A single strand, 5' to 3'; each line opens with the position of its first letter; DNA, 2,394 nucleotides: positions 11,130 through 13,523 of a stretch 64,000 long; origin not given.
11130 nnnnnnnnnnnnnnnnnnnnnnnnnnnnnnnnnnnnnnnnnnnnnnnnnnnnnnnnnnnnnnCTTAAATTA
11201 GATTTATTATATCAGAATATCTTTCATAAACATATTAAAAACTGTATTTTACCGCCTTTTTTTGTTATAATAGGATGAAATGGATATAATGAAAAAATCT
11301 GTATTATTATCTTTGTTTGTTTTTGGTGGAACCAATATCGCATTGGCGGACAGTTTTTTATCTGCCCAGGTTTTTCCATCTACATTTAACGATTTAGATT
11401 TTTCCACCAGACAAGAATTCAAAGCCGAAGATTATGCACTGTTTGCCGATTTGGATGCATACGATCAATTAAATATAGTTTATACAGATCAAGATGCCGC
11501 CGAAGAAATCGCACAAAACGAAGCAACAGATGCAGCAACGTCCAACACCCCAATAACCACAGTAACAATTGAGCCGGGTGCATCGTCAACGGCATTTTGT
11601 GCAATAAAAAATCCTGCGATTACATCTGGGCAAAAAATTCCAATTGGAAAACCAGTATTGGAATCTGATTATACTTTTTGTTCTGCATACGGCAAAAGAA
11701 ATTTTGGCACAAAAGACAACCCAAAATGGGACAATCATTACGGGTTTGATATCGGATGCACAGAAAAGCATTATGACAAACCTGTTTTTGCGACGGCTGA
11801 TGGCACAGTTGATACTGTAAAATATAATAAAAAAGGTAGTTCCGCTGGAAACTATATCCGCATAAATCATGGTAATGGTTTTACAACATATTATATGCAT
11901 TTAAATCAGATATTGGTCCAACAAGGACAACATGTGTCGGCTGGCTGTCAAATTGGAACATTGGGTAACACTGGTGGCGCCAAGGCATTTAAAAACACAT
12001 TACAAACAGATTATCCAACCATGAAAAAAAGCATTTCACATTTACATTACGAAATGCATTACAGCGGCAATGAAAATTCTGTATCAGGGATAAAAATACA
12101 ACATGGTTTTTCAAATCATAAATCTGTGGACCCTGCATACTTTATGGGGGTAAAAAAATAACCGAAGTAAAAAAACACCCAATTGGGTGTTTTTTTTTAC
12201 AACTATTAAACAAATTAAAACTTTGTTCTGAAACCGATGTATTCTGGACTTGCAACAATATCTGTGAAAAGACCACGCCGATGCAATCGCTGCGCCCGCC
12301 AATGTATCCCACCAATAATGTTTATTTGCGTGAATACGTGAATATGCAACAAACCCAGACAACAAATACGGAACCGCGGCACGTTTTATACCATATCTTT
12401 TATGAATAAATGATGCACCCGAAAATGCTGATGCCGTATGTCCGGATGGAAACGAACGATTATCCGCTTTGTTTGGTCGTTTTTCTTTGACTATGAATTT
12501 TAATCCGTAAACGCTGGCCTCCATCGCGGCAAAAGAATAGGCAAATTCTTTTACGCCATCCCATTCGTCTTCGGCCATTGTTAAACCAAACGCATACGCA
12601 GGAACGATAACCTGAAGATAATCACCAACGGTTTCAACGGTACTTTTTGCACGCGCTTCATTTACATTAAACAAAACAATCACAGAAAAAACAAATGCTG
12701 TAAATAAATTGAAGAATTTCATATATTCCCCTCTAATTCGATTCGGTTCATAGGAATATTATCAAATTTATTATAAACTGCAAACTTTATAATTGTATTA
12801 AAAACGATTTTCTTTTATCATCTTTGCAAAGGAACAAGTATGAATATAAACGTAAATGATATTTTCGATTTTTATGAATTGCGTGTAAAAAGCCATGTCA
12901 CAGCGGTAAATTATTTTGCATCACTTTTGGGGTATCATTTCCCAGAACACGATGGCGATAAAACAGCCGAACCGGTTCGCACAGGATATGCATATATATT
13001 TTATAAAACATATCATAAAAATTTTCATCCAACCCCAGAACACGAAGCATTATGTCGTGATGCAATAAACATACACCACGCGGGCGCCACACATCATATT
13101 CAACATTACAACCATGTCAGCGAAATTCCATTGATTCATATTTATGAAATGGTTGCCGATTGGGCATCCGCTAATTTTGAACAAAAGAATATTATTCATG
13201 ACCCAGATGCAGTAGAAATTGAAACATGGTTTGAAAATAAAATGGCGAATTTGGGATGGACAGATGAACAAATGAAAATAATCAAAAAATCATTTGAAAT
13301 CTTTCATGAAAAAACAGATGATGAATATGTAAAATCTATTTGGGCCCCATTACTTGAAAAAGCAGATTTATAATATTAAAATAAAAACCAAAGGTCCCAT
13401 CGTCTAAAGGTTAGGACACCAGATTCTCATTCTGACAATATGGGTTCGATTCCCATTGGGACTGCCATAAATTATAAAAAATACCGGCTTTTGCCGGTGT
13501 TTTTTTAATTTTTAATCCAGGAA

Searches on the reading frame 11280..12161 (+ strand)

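Call 57: search_protein_families(library=pfam, proteins=[window:11280-12161:+], max_evalue=0.001)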
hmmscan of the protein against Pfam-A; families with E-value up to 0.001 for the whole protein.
window:11280-12161:+ (293 aa): 1 family
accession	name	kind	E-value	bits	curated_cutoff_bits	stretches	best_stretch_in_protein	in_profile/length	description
PF01551.29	Peptidase_M23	-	1.2e-23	83.5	28.7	1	152-264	2-92/96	Peptidase family M23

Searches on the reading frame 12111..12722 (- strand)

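Call 57: search_protein_families(library=pfam, proteins=[window:12111-12722:-], max_evalue=0.001)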
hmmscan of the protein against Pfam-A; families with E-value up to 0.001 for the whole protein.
window:12111-12722:- (203 aa): 2 families
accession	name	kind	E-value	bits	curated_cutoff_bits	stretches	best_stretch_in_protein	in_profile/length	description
PF01569.27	PAP2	-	7.8e-14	52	27.2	1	84-160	47-127/130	PAP2 superfamily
PF14378.12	PAP2_3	-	3.9e-05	24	27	1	86-149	122-186/190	PAP2 superfamily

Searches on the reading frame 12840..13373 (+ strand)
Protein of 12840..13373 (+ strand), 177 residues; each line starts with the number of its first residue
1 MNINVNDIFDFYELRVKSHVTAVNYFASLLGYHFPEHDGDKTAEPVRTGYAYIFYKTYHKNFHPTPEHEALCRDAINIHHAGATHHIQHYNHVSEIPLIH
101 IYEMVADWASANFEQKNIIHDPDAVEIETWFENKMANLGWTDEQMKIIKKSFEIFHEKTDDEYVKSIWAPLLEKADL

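Call 57: search_protein_families(library=pfam, proteins=[window:12840-13373:+], max_evalue=0.001)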
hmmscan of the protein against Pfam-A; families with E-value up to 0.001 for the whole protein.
window:12840-13373:+ (177 aa): 1 family
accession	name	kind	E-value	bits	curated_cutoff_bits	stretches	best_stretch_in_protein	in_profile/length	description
PF18907.5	DUF5662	-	3.4e-13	49.9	27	1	11-149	4-151/156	Family of unknown function (DUF5662)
